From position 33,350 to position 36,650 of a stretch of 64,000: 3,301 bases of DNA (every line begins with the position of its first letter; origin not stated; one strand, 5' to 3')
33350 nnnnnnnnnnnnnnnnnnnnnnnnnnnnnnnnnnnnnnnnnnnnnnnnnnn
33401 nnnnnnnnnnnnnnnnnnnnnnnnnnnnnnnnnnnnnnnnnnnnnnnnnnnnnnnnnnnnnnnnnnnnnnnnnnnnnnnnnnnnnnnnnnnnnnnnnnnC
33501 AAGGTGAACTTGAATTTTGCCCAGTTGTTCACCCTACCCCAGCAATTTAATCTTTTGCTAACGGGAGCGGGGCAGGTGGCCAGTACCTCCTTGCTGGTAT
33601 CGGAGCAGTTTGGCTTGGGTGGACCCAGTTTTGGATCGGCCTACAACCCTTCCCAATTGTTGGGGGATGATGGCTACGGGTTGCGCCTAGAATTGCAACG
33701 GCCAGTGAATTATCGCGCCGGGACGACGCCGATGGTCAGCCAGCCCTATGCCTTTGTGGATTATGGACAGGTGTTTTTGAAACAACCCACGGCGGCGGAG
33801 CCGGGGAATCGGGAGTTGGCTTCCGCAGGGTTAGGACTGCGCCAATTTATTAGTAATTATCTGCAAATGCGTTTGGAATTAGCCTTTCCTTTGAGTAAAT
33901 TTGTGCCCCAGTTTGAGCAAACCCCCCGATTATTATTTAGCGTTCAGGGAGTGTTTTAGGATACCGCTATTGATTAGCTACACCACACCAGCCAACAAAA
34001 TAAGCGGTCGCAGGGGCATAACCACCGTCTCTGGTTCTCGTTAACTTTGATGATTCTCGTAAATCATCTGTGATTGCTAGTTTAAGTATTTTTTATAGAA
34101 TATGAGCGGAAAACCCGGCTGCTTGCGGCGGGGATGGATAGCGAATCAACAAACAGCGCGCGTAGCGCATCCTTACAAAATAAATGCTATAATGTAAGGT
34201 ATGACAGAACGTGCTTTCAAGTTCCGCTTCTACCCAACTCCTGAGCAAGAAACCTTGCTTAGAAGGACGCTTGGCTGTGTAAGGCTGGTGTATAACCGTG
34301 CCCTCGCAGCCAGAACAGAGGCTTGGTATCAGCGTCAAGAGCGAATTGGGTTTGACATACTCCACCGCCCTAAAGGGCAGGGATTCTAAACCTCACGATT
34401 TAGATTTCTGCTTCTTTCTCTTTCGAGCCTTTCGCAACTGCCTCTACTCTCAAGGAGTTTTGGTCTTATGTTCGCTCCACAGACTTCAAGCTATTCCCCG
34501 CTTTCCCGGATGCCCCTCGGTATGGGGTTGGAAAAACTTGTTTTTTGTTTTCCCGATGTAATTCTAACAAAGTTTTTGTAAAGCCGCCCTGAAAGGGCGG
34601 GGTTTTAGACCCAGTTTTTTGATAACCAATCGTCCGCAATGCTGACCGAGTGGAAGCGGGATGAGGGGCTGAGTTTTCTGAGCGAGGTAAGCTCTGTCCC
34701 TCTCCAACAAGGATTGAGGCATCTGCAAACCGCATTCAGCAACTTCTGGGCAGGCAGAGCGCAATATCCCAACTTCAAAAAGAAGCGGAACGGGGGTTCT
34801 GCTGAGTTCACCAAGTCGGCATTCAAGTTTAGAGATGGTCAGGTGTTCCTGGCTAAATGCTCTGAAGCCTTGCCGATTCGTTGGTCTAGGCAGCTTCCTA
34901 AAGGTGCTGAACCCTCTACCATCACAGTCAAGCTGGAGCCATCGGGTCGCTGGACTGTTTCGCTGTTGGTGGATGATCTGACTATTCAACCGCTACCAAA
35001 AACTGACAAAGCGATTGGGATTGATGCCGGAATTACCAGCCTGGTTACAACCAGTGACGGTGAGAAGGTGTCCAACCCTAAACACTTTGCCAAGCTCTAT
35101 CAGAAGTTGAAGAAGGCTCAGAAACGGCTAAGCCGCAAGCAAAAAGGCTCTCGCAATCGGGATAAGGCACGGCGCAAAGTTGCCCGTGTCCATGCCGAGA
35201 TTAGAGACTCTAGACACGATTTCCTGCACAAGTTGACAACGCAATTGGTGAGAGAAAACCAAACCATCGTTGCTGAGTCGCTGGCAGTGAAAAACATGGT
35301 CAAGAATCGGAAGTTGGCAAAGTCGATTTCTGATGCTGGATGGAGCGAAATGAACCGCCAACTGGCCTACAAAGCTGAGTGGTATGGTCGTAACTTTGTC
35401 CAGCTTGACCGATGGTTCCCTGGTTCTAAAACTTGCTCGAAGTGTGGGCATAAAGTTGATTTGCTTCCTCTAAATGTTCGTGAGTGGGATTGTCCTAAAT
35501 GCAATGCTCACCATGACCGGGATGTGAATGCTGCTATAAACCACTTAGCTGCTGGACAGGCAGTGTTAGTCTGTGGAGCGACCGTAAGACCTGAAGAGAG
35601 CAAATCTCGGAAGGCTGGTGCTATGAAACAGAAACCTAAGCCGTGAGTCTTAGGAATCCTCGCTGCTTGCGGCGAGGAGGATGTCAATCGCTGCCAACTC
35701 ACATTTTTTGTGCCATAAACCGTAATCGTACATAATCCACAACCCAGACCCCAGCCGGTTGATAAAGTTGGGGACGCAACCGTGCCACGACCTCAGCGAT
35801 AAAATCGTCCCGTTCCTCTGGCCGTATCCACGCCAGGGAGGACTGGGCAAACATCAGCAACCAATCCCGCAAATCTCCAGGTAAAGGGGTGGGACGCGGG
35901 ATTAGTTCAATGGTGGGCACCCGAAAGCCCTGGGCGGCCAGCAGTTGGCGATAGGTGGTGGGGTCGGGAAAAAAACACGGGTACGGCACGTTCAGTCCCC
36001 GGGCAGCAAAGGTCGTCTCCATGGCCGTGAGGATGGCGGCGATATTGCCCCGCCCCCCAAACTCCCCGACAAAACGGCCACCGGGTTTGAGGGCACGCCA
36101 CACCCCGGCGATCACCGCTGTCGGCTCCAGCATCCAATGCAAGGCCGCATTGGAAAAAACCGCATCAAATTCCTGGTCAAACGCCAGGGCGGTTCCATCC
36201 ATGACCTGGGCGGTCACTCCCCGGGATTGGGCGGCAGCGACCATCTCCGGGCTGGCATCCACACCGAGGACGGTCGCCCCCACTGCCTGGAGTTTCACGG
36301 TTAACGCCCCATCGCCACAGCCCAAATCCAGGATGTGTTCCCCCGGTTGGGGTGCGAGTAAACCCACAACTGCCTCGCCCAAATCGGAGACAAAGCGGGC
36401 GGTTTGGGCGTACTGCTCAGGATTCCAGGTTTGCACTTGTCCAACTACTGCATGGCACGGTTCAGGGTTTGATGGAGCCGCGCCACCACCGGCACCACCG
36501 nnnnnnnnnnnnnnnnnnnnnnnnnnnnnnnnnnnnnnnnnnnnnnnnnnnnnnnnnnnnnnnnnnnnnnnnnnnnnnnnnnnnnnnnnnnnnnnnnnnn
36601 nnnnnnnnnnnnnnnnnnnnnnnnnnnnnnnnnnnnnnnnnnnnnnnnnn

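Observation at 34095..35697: TnpB-only IS200/IS605-family element whose tnpB is interrupted by a ~240-bp insertion flanked by 29-bp hairpin-forming direct repeats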

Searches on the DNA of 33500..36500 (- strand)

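Call 3: search_rna_families(source=window, start=33500, end=36500, threshold=evalue, max_evalue=1, show_alignments=3)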
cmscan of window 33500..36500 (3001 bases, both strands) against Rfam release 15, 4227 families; matches with E-value up to 1: 1.
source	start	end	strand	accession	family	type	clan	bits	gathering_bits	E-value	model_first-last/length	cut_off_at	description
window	35554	35700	+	RF00062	HgcC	Gene;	-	17.2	50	0.66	1-130/130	no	HgcC family RNA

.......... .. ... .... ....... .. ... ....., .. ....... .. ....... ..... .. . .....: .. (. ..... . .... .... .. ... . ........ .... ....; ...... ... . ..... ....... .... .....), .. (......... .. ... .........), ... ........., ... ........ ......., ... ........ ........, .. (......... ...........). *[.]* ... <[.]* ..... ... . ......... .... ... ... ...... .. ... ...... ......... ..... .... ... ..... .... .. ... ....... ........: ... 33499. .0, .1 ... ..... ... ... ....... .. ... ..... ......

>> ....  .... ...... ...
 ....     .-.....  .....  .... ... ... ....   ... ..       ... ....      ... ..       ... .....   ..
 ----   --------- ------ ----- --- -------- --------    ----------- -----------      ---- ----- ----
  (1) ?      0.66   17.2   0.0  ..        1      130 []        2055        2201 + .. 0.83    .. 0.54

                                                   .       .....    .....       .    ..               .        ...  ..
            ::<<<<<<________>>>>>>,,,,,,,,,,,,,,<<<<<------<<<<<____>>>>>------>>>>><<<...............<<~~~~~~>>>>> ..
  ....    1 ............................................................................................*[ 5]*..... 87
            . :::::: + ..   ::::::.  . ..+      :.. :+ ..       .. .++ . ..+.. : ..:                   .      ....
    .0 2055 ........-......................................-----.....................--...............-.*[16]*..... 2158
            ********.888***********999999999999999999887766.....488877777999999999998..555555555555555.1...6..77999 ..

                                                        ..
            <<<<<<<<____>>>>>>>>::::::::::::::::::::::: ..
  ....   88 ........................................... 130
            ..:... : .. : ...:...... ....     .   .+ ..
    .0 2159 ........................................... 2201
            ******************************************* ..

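Call 24: search_dna_similar(query=window:34352-34621:-, collection=plasmids, mode=distant, max_evalue=0.001, max_rows=40)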
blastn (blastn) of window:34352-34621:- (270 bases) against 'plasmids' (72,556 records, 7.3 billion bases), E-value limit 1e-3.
Records with a match: 15; places in all: 15; records where one place covers at least 80% of the query: 0.
Best place of each record, by identity: 90-95% 2; 80-90% 3; 60-80% 10.
By first word of the organism name: Calothrix 2; Trichormus 2; Stanieria 2; Nostoc 2; Tolypothrix 2; Picosynechococcus 1; Microchaete 1; Aulosira 1; Microcystis 1; Aphanizomenonaceae 1.
By predicted mobility (MOB-suite, as given by PLSDB): conjugative 7; mobilizable 4; non-mobilizable 4.
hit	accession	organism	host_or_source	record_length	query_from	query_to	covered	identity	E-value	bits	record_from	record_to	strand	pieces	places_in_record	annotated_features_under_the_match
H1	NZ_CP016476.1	Picosynechococcus sp. PCC 7003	cell culture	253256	130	270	52%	73.6%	9e-13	82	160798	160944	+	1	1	none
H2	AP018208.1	Calothrix brevissima NIES-22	-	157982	133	270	51%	73.2%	8e-14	84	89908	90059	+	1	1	IS891/IS1136/IS1341 transposase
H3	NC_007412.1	Trichormus variabilis ATCC 29413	-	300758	137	245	40%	75.9%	2e-9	71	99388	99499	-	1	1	RNA-guided endonuclease TnpB family protein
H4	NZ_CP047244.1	Trichormus variabilis 0441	cell culture,thermal spring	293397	137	245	40%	75.9%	2e-9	71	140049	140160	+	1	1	RNA-guided endonuclease TnpB family protein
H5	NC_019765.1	Stanieria cyanosphaera PCC 7437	-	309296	180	270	34%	82.8%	2e-14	86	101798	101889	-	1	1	RNA-guided endonuclease TnpB family protein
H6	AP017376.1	Stanieria sp. NIES-3757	-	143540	180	270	34%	82.8%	2e-14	86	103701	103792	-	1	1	transposase, IS605 OrfB family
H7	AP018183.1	Nostoc carneum NIES-2107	-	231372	137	234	36%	75.0%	2e-7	63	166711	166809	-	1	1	transposase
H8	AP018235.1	Microchaete diplosiphon NIES-3275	-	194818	137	230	35%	76.8%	2e-9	70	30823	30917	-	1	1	transposase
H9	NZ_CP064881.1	Tolypothrix sp. PCC 7601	Fresh water sample,Fresh water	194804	137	230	35%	76.8%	2e-9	70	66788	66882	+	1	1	RNA-guided endonuclease TnpB family protein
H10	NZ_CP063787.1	Tolypothrix sp. PCC 7712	Soil sample,soil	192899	137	230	35%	76.8%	2e-9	70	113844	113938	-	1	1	RNA-guided endonuclease TnpB family protein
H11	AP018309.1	Aulosira laxa NIES-50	-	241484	137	230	35%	75.8%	7e-8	65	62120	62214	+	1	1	transposase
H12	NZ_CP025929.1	Microcystis aeruginosa NIES-2481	cell culture,freshwater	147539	179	270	34%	76.8%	3e-6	60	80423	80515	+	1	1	none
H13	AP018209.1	Calothrix brevissima NIES-22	-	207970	200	240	15%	92.9%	3e-6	60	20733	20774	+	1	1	none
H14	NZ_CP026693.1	Nostoc sp. 'Lobaria pulmonaria (5183) cyanobiont'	Lobaria pulmonaria thallus,lichen ...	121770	8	46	14%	89.7%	1e-4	54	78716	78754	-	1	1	none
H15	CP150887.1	Aphanizomenonaceae cyanobacterium TIOX110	-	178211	235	270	13%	94.6%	4e-4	52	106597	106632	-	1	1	none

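Call 25: get_annotated_region(hit=H14, flank=600)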
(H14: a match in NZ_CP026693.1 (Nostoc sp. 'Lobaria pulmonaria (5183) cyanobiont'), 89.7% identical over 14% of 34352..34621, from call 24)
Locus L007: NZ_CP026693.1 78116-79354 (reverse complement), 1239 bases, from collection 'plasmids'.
description: Nostoc sp. 'Lobaria pulmonaria (5183) cyanobiont' strain 5183 plasmid pNLP1, complete sequence
organism: Nostoc sp. 'Lobaria pulmonaria (5183) cyanobiont' (NCBI taxid 1618022)
taxonomy: Bacteria; Cyanobacteriota; Cyanophyceae; Nostocales; Nostocaceae; Nostoc; Nostoc sp. 'Lobaria pulmonaria (5183) cyanobiont'
host: -; source: Lobaria pulmonaria thallus,lichen thallus; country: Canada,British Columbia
typing (MOB-suite, as given by PLSDB): conjugative; relaxase MOBV; mating-pair formation MPF_T
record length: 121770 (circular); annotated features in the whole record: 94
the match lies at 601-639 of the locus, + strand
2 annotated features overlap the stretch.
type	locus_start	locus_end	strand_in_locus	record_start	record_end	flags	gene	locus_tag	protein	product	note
CDS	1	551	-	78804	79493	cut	-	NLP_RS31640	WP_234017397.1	ParA family protein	-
CDS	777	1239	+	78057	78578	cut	-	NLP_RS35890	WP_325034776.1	hypothetical protein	-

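Call 26: get_annotated_region(hit=H1, flank=1800)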
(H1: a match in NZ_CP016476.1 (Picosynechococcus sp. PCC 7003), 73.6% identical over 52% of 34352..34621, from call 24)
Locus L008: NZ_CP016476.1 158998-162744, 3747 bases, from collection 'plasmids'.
description: Picosynechococcus sp. PCC 7003 plasmid unnamed2, complete sequence
organism: Picosynechococcus sp. PCC 7003 (NCBI taxid 374981)
taxonomy: Bacteria; Cyanobacteriota; Cyanophyceae; Chroococcales; Geminocystaceae; Picosynechococcus; Picosynechococcus sp. PCC 7003
host: -; source: cell culture; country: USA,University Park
typing (MOB-suite, as given by PLSDB): mobilizable; relaxase MOBF
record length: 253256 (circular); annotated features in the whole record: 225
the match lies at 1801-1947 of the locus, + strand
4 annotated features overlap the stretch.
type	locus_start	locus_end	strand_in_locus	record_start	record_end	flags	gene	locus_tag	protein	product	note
CDS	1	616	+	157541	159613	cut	-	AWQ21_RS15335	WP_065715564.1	hypothetical protein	-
CDS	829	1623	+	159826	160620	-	-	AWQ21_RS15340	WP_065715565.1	hypothetical protein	-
CDS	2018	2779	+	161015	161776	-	-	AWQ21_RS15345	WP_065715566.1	hypothetical protein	-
CDS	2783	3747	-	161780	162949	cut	-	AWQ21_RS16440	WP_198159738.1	zinc ribbon domain-containing protein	-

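Call 27: get_annotated_region(hit=H12, flank=1800)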
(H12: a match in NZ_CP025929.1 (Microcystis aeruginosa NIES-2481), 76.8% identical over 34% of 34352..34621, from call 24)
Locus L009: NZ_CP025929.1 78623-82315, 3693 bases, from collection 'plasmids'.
description: Microcystis aeruginosa NIES-2481 plasmid p1, complete sequence
organism: Microcystis aeruginosa NIES-2481 (NCBI taxid 1698524)
taxonomy: Bacteria; Cyanobacteriota; Cyanophyceae; Chroococcales; Microcystaceae; Microcystis; Microcystis aeruginosa; Microcystis aeruginosa NIES-2481
host: -; source: cell culture,freshwater; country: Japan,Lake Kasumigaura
typing (MOB-suite, as given by PLSDB): non-mobilizable
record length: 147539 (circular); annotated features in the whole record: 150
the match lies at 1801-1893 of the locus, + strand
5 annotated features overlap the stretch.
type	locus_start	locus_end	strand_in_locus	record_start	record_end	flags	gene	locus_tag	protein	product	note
CDS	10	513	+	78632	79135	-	-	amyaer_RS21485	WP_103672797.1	thermonuclease family protein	-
CDS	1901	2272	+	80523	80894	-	-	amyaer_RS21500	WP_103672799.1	hypothetical protein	-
CDS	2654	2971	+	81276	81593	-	-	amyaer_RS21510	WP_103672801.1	hypothetical protein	-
CDS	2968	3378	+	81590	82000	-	-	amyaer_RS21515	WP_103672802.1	type II toxin-antitoxin system VapC family toxin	-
CDS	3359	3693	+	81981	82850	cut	-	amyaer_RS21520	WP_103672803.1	hypothetical protein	-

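Call 28: get_annotated_region(hit=H15, flank=1800)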
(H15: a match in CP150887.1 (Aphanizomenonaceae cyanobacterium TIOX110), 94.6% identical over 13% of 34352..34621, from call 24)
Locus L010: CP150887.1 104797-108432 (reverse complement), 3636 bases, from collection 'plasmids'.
description: Aphanizomenonaceae cyanobacterium TIOX110 plasmid unnamed, complete sequence
organism: Aphanizomenonaceae cyanobacterium TIOX110 (NCBI taxid 3133117)
taxonomy: Bacteria; Cyanobacteriota; Cyanophyceae; Nostocales; Aphanizomenonaceae; ; Aphanizomenonaceae cyanobacterium TIOX110
host: -; source: -; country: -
typing (MOB-suite, as given by PLSDB): non-mobilizable; replicon rep_cluster_345; mating-pair formation MPF_T
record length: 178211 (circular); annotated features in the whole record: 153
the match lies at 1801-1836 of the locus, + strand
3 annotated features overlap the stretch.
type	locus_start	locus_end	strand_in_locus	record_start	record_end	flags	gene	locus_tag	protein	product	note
CDS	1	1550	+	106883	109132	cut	-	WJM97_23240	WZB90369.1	WYL domain-containing protein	-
CDS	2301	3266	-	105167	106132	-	-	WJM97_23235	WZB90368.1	tyrosine-type recombinase/integrase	-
CDS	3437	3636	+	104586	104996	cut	-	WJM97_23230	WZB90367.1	four helix bundle protein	-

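Call 54: search_with_rna_model(model_id=R1, sources=[L003, L004, L005, L006, L007, L008, L009, L010, L011, L012, L013, L014, L015, L016, L017, L018, L019, L020, L021, L022, L024, L025, L026, L027, L028, L029, L030, L031, L032, L033, L034, L035, L036, L037, L038, L041, L043, L045, L046, L047, L048, L049, L050, L051, L056, L023, L039, L040, L042, L044], max_evalue=0.001)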
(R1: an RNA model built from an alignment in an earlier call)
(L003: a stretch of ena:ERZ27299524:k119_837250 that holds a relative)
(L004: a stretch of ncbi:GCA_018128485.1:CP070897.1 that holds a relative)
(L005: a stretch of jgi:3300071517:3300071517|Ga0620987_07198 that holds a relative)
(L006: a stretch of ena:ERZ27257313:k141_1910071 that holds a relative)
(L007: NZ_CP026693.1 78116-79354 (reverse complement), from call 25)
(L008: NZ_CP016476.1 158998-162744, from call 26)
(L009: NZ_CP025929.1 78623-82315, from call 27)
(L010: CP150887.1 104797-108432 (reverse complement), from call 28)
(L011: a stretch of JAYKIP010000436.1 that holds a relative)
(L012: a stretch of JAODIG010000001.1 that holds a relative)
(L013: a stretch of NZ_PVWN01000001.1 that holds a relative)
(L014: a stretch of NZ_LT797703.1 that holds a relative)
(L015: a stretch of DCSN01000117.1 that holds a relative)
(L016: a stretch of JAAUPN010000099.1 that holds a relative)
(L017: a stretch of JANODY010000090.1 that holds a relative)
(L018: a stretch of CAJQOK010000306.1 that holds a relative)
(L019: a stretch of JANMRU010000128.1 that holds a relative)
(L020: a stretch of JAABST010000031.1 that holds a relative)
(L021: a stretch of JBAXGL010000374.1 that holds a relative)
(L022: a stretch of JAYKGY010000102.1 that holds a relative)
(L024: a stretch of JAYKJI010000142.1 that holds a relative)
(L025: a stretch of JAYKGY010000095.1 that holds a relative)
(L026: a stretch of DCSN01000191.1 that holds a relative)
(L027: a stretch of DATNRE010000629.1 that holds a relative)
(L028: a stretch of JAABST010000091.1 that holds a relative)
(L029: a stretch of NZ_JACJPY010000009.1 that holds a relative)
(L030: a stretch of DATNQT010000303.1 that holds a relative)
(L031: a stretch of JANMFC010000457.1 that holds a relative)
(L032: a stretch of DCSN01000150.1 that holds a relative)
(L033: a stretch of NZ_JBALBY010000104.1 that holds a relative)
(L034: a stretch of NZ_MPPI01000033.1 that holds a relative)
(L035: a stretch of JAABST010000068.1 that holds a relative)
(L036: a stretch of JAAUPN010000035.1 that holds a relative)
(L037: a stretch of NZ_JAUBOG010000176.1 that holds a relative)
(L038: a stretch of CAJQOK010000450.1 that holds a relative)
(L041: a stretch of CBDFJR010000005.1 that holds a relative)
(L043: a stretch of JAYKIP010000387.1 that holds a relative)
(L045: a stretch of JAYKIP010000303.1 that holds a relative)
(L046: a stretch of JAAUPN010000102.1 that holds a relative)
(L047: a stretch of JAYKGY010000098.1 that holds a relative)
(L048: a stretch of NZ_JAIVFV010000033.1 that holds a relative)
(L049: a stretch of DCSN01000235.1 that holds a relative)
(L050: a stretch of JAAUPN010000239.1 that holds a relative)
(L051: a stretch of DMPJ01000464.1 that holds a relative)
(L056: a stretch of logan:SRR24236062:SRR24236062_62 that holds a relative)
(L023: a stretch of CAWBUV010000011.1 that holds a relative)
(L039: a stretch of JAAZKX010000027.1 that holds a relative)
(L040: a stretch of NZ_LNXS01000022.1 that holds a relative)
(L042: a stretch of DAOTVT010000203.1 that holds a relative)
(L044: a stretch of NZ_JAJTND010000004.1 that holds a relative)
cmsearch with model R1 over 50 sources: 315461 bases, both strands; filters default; matches with E-value up to 0.001: 45.
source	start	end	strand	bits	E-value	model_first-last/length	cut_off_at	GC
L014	6323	6507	-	201.5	1.3e-51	1-174/174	no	0.48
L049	3416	3589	-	200.1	3.3e-51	1-174/174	no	0.48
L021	170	354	-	199.6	4.3e-51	1-174/174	no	0.47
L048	4275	4459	-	196.9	2.3e-50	1-174/174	no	0.51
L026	3836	4020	+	195.4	5.9e-50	1-174/174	no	0.49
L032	2785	2969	-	195.4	5.9e-50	1-174/174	no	0.5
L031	5538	5722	+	195.1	6.7e-50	1-174/174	no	0.46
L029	7779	7963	-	193.6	1.8e-49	1-174/174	no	0.5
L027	3000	3184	+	193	2.4e-49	1-174/174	no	0.49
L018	2836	3019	-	191.1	8.2e-49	1-174/174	no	0.43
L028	6395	6579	-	190.3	1.3e-48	1-174/174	no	0.5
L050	1719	1903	+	190.3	1.3e-48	1-174/174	no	0.51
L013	2657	2840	+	186.8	1.1e-47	1-174/174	no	0.42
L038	771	954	+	179.2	1.2e-45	1-174/174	no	0.41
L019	5727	5912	-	177.9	2.7e-45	1-174/174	no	0.47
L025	5650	5805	-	171.9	1.1e-43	1-174/174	no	0.46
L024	3345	3501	-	171.7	1.2e-43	1-174/174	no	0.49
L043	5366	5521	+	170.5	2.6e-43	1-174/174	no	0.49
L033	1619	1805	+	170.2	3.1e-43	1-174/174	no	0.48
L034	664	818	-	169.3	5.2e-43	1-174/174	no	0.5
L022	472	628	-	166.9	2.3e-42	1-174/174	no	0.46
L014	5948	6105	-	165.7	4.8e-42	1-174/174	no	0.47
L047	3944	4099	-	165.5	5.5e-42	1-174/174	no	0.44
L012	4347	4503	-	165.1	7.1e-42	1-174/174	no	0.47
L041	3598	3752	-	164.8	8.3e-42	1-174/174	no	0.5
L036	1091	1246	-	164.3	1.1e-41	1-174/174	no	0.54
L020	4695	4850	-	163.7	1.6e-41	1-174/174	no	0.54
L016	1241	1396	+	161.5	6.2e-41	1-174/174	no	0.55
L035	7737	7892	+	160.4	1.2e-40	1-174/174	no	0.54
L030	1079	1235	+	159.1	2.7e-40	1-174/174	no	0.49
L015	7838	8000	+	157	1e-39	1-152/174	3'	0.47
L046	3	153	+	155.2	3.2e-39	1-174/174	no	0.53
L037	1760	1918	+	151.2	3.5e-38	1-174/174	no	0.52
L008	1760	1947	+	149.5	1e-37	1-174/174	no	0.44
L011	1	126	+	138.3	1e-34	31-174/174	5'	0.49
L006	2233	2387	+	128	5.5e-32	1-174/174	no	0.5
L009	1721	1893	+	123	1.2e-30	1-174/174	no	0.5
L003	4070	4223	+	121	4.2e-30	1-174/174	no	0.52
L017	2399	2574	+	117.2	4.4e-29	1-174/174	no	0.5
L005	4061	4216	+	111.1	1.8e-27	1-174/174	no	0.47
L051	1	110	+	110.5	2.7e-27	66-174/174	5'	0.52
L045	1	105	-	109.5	4.9e-27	1-122/174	3'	0.51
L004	4061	4223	+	101.3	7.3e-25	1-174/174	no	0.51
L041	1230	1389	-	26.9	5.4e-05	1-174/174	no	0.54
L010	1714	1836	+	24.6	0.00022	1-174/174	no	0.5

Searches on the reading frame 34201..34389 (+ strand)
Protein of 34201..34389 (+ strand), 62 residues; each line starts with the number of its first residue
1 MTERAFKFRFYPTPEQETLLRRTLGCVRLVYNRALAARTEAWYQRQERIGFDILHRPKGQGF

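Call 5: search_protein_families(library=pfam, proteins=[window:34201-34389:+], max_evalue=0.01)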
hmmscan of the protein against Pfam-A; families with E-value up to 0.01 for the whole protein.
window:34201-34389:+ (62 aa): 1 family
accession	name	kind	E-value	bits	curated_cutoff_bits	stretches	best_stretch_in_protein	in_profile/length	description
PF12323.14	HTH_OrfB_IS605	-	5.4e-23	80.7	21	1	1-46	1-46/47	Helix-turn-helix domain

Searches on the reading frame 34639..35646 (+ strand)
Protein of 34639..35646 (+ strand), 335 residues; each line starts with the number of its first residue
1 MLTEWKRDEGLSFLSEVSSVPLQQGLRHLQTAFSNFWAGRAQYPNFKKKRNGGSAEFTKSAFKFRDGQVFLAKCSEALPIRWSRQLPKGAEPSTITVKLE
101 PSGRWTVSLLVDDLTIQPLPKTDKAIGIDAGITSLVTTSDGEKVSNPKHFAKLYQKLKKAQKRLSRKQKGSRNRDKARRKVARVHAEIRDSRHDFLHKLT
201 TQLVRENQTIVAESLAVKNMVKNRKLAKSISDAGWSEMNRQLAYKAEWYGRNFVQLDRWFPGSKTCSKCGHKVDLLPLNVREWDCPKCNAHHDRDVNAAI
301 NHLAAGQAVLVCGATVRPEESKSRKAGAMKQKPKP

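Call 5: search_protein_families(library=pfam, proteins=[window:34639-35646:+], max_evalue=0.01)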
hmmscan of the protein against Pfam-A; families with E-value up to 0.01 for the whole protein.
window:34639-35646:+ (335 aa): 3 families
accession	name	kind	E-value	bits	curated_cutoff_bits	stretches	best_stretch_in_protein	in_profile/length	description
PF01385.25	OrfB_IS605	-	1.9e-33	115.7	30.5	1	115-224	8-120/120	Probable transposase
PF07282.18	Cas12f1-like_TNB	-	4.5e-24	84.8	26.3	1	235-301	1-59/60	Cas12f1-like, TNB domain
PF12773.13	DZR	-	0.0088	16.6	27.3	0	261-295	10-37/45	Double zinc ribbon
